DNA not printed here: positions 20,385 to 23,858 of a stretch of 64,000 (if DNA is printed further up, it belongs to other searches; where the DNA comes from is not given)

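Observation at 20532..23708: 1058-aa fusion of a Wzy/O-antigen-ligase-like domain with a second GT-C-like bundle and a soluble C-terminal domain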

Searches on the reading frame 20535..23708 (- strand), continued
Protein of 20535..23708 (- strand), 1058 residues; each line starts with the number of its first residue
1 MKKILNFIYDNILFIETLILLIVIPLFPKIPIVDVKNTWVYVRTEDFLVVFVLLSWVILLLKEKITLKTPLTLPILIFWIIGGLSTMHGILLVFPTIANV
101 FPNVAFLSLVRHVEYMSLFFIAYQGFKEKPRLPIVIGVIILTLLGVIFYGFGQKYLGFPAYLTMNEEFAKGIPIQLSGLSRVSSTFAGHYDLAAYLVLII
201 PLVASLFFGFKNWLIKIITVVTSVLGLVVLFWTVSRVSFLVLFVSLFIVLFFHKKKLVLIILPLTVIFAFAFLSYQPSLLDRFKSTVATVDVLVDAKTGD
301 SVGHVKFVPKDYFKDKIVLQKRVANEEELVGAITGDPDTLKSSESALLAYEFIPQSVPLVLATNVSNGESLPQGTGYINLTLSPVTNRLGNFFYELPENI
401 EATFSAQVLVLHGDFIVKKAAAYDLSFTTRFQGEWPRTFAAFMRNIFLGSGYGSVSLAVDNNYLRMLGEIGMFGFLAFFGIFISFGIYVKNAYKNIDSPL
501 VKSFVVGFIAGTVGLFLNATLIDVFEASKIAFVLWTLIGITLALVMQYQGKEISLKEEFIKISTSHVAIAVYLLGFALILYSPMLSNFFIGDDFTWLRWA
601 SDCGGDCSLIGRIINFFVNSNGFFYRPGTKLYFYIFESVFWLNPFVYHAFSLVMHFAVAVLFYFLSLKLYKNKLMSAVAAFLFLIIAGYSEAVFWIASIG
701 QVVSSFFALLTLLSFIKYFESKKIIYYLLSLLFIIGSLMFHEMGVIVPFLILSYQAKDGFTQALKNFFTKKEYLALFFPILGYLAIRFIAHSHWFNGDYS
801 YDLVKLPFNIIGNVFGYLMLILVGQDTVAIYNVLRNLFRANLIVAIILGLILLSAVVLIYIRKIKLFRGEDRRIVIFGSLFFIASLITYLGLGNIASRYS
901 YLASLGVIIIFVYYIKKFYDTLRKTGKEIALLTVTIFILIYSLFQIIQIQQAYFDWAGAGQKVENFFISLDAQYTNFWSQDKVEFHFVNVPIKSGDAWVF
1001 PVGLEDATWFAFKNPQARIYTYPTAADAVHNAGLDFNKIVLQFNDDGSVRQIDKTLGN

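Call 55: find_encoding_contigs(protein=P0060, flank=10000, max_places=2)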
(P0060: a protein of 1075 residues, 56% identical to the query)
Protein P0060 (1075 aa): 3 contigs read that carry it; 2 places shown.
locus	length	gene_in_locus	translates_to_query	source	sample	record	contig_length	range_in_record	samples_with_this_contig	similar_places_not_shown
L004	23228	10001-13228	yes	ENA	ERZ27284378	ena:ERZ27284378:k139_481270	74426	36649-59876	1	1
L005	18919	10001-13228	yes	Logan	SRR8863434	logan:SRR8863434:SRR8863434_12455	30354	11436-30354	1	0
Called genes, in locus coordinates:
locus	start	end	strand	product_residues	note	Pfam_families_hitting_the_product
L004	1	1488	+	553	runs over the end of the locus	-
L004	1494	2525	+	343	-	PF01073:3Beta_HSD, PF01370:Epimerase, PF02719:Polysacc_synt_2, PF04321:RmlD_sub_bind, PF13460:NAD_binding_10, PF16363:GDP_Man_Dehyd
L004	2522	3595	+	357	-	PF00535:Glycos_transf_2, PF13641:Glyco_tranf_2_3, PF13632:Glyco_trans_2_3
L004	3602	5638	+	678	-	-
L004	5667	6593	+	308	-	PF00535:Glycos_transf_2, PF10111:Glyco_tranf_2_2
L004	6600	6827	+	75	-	-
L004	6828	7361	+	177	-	PF13439:Glyco_transf_4 (weak)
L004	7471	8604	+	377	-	PF13439:Glyco_transf_4, PF20706:GT4-conflict, PF00534:Glycos_transf_1, PF13692:Glyco_trans_1_4, PF13524:Glyco_trans_1_2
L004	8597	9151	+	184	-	PF25087:GMPPB_C (faint), PF00132:Hexapep, PF14602:Hexapep_2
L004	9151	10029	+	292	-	PF00535:Glycos_transf_2, PF10111:Glyco_tranf_2_2, PF13641:Glyco_tranf_2_3, PF13632:Glyco_trans_2_3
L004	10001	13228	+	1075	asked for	-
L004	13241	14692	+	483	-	PF13231:PMT_2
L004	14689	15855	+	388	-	PF13439:Glyco_transf_4, PF00534:Glycos_transf_1, PF13692:Glyco_trans_1_4, PF13524:Glyco_trans_1_2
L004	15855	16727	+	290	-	PF00535:Glycos_transf_2, PF13641:Glyco_tranf_2_3, PF13632:Glyco_trans_2_3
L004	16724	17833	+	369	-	PF13439:Glyco_transf_4, PF00534:Glycos_transf_1, PF13692:Glyco_trans_1_4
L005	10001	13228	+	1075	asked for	-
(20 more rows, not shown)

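Call 56: find_related_loci(query=A1, collection=genome_contigs, flank=6000)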
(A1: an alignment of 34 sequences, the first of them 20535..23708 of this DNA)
Query A1 (1058 aa) in genome_contigs; peptide patterns used: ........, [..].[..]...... (x = any residue, [..] = any of these).
600 stretches matched a pattern (row limit reached: there are more); 586 encode a relative of the query (tblastn E <= 1e-3); the best 80 are kept; 80 distinct loci.
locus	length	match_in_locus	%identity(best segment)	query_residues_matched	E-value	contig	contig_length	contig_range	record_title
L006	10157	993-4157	69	1-1055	0e+0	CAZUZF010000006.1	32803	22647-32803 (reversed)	MAG TPA_asm: uncultured Gammaproteobacteria bacterium isolate binchicken_co38_1268 genome assembly, contig: NODE_2792_le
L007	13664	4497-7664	67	1-1056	0e+0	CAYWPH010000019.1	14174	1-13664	MAG TPA_asm: uncultured Gammaproteobacteria bacterium isolate SRP302447_co3_825 genome assembly, contig: NODE_11943_leng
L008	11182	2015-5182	65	1-1056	0e+0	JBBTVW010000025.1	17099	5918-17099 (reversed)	MAG: Patescibacteria group bacterium isolate H43-bin095_1 H43_bin095_1_000000000025, whole genome shotgun sequence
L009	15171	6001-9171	59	1-1054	0e+0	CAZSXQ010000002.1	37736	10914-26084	MAG TPA_asm: uncultured Gammaproteobacteria bacterium isolate SRP011637_co1_148 genome assembly, contig: NODE_223_length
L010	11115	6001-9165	57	1-1054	0e+0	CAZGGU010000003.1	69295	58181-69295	MAG TPA_asm: uncultured Gammaproteobacteria bacterium isolate SRP292972_co1_102 genome assembly, contig: NODE_300_length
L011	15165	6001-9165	58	1-1054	0e+0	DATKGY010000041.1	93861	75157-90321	MAG TPA_asm: Patescibacteria group bacterium isolate SMAG_U14563 k141_66149, whole genome shotgun sequence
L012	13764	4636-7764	60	1-1049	0e+0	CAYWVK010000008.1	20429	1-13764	MAG TPA_asm: uncultured Gammaproteobacteria bacterium isolate SRP192927_co6_216 genome assembly, contig: NODE_5657_lengt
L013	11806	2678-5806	59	1-1049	0e+0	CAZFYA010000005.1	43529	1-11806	MAG TPA_asm: uncultured Gammaproteobacteria bacterium isolate SRP239243_co2_396 genome assembly, contig: NODE_1126_lengt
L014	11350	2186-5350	56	2-1057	0e+0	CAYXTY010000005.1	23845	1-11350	MAG TPA_asm: uncultured Gammaproteobacteria bacterium isolate SRP286056_co1_91 genome assembly, contig: NODE_2442_length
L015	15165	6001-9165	55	3-1056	0e+0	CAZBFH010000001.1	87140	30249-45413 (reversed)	MAG TPA_asm: uncultured Gammaproteobacteria bacterium isolate SRP342105_co2_162 genome assembly, contig: NODE_222_length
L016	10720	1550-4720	54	1-1053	0e+0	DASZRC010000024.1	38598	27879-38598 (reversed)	MAG TPA_asm: Patescibacteria group bacterium isolate SMAG_U6014 k141_342073, whole genome shotgun sequence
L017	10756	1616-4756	57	10-1055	0e+0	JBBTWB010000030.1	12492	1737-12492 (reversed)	MAG: Patescibacteria group bacterium isolate H43-bin061_1 H43_bin061_1_000000000030, whole genome shotgun sequence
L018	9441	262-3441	54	1-1058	0e+0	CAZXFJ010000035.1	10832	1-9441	MAG TPA_asm: uncultured Gammaproteobacteria bacterium isolate SRP292972_co1_15 genome assembly, contig: NODE_2530_length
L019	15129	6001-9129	56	1-1052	0e+0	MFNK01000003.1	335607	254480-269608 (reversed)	MAG: Candidatus Levybacteria bacterium RIFCSPHIGHO2_01_FULL_36_15b rifcsphigho2_01_scaffold_16, whole genome shotgun seq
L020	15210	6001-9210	54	1-1058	0e+0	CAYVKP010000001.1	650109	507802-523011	MAG TPA_asm: uncultured Gammaproteobacteria bacterium isolate SRP200132_co1_547 genome assembly, contig: NODE_2_length_6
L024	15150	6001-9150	56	3-1058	0e+0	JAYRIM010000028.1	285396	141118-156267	MAG: Candidatus Levyibacteriota bacterium isolate SZ_szas25bin.53 k141_1536689, whole genome shotgun sequence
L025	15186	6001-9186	54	1-1058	0e+0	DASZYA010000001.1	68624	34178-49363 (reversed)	MAG TPA_asm: Patescibacteria group bacterium isolate SMAG_U6198 k141_435559, whole genome shotgun sequence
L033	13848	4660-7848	49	1-1058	0e+0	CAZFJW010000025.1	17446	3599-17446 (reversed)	MAG TPA_asm: uncultured Gammaproteobacteria bacterium isolate SRP342105_co1_31 genome assembly, contig: NODE_4360_length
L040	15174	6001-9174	52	3-1058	0e+0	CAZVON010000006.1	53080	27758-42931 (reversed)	MAG TPA_asm: uncultured Gammaproteobacteria bacterium isolate SRP269290_co3_805 genome assembly, contig: NODE_485_length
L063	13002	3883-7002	49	3-1058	0e+0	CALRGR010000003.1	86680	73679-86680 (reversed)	MAG: Candidatus Levybacteria bacterium GW2011_GWA1_37_16 isolate Baikal-1250m-152 genome assembly, contig: Baikal-1250m-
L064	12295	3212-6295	47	3-1049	0e+0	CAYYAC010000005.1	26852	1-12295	MAG TPA_asm: uncultured Gammaproteobacteria bacterium isolate SRP200132_co2_12 genome assembly, contig: NODE_1361_length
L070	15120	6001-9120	48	1-1049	0e+0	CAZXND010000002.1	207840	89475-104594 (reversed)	MAG TPA_asm: uncultured Gammaproteobacteria bacterium isolate SRP192515_co1_195 genome assembly, contig: NODE_29_length_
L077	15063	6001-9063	40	3-1058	0e+0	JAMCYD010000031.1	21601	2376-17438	MAG: Patescibacteria group bacterium isolate FK_Sedi_B_Bin.369 NODE_8246_length_21601_cov_52.7441, whole genome shotgun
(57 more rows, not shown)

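Call 83: list_cluster_members(proteins=[P0001, P0005, P0085])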
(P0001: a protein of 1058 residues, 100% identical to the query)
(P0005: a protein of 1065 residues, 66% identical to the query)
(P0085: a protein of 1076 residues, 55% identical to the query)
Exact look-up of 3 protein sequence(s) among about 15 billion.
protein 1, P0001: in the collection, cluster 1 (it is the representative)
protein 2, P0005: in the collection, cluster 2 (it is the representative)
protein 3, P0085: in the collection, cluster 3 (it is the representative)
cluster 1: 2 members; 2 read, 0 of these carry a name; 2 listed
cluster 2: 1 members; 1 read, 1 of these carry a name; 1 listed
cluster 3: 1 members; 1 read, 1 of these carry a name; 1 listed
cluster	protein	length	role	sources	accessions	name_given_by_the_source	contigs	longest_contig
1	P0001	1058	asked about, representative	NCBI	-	-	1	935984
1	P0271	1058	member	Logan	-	-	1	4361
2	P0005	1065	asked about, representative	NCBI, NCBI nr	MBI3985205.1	MAG: O-antigen ligase family protein [Candidatus Levybacteria bacterium] | O-antigen ligase family protein [Candidatus Levybacteria bacterium]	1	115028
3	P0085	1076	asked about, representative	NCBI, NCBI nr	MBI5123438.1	O-antigen ligase family protein [Candidatus Roizmanbacteria bacterium]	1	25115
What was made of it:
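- Checked: A protein of the same length from an independent Logan assembly falls in the same 90%-identity cluster (call 83).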
